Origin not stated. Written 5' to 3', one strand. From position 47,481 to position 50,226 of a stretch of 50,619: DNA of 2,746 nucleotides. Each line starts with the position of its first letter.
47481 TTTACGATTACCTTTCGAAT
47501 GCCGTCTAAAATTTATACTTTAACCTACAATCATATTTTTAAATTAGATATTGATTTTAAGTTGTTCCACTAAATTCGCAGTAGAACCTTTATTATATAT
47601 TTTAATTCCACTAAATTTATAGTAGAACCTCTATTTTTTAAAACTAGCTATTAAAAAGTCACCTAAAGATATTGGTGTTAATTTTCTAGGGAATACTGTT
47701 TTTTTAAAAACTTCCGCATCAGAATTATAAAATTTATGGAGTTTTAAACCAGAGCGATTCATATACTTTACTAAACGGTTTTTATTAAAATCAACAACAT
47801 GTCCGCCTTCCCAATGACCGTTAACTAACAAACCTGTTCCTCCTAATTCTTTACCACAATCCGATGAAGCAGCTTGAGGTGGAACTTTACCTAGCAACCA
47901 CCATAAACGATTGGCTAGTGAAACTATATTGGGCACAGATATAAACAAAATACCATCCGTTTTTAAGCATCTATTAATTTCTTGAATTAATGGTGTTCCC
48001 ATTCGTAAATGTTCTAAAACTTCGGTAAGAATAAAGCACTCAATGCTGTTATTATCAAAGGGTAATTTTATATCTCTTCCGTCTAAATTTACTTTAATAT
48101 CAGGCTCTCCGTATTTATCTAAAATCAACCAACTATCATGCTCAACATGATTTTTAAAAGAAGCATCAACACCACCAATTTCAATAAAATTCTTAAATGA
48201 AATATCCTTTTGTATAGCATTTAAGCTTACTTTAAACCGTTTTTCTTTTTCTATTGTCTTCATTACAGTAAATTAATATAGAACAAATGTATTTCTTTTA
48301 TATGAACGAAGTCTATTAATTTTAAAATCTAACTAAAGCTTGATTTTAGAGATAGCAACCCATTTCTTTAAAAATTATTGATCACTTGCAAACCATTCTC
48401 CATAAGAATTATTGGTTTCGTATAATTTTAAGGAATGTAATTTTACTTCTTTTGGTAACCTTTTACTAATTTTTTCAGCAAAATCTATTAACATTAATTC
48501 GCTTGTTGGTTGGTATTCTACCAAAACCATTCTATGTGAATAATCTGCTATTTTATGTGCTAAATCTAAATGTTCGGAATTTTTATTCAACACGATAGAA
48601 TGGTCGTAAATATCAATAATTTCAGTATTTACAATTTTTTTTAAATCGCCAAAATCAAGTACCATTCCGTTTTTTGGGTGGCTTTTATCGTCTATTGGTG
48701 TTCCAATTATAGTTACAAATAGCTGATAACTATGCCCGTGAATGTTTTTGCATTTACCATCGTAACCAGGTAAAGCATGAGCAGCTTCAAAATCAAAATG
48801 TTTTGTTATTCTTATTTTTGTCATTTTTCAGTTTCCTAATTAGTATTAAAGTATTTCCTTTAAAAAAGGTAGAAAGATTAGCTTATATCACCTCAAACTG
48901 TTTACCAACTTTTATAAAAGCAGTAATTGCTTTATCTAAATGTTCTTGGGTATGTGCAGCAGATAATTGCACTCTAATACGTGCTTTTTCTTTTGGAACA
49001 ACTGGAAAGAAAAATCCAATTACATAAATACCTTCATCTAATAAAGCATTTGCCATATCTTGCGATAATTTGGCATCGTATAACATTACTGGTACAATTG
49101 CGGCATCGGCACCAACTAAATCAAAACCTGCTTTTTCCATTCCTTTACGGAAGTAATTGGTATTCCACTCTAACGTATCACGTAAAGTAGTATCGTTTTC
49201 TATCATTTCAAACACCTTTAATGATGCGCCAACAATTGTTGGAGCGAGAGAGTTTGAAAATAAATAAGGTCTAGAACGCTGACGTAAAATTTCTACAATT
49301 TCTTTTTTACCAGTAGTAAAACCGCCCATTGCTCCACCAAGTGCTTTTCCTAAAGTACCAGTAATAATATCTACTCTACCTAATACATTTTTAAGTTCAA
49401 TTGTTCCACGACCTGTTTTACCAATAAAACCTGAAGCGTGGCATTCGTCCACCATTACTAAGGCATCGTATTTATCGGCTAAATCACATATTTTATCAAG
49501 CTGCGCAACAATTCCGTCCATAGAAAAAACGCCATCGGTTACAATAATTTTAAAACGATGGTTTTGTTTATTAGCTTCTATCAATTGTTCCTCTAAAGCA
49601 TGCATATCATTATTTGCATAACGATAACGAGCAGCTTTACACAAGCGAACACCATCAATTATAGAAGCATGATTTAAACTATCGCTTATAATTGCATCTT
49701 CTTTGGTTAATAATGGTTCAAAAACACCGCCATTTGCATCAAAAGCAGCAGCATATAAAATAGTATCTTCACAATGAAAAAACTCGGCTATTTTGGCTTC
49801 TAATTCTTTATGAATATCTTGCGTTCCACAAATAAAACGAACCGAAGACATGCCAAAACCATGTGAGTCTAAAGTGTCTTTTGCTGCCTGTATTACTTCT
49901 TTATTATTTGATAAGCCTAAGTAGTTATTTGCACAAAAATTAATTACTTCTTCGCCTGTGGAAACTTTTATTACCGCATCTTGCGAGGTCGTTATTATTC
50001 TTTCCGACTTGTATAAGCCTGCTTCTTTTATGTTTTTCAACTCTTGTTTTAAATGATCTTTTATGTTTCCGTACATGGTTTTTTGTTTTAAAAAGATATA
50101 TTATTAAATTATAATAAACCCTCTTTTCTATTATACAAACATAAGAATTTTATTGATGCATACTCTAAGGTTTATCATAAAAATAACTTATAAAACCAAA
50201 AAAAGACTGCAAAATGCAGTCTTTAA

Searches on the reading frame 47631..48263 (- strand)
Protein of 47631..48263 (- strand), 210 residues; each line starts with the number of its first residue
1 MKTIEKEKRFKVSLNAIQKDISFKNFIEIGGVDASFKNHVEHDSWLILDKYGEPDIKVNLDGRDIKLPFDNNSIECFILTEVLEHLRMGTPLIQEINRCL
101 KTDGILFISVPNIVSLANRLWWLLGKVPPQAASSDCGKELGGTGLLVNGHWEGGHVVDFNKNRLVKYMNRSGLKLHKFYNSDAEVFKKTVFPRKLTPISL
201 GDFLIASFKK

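Call 44: search_protein_families(library=pfam, proteins=[window:47631-48263:-], max_evalue=0.00001)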
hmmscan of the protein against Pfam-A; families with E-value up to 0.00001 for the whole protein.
window:47631-48263:- (210 aa): 1 family
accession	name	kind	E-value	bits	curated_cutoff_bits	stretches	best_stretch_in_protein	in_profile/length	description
PF08241.18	Methyltransf_11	-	1.1e-06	29.7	21.2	1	65-108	52-95/95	Methyltransferase domain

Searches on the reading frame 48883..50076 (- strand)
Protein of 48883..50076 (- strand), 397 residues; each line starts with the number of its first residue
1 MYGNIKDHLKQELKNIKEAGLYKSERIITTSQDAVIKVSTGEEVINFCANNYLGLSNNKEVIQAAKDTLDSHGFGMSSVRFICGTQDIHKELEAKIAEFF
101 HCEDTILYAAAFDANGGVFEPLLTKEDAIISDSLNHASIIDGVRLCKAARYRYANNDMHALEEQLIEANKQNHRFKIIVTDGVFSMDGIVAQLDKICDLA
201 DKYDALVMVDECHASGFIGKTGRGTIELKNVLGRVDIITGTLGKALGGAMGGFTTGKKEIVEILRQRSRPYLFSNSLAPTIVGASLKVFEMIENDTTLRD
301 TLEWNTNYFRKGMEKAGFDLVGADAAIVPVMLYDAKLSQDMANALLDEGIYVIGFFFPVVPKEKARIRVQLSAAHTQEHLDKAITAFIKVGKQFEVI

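Call 44: search_protein_families(library=pfam, proteins=[window:48883-50076:-], max_evalue=0.00001)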
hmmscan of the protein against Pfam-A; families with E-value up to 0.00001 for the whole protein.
window:48883-50076:- (397 aa): 2 families
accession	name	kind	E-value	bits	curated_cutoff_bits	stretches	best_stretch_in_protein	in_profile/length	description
PF00155.27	Aminotran_1_2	-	8.9e-69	232.8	19.7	1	43-386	2-360/361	Aminotransferase class I and II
PF00464.25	SHMT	-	1.7e-06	27.4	27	0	147-266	143-254/399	Serine hydroxymethyltransferase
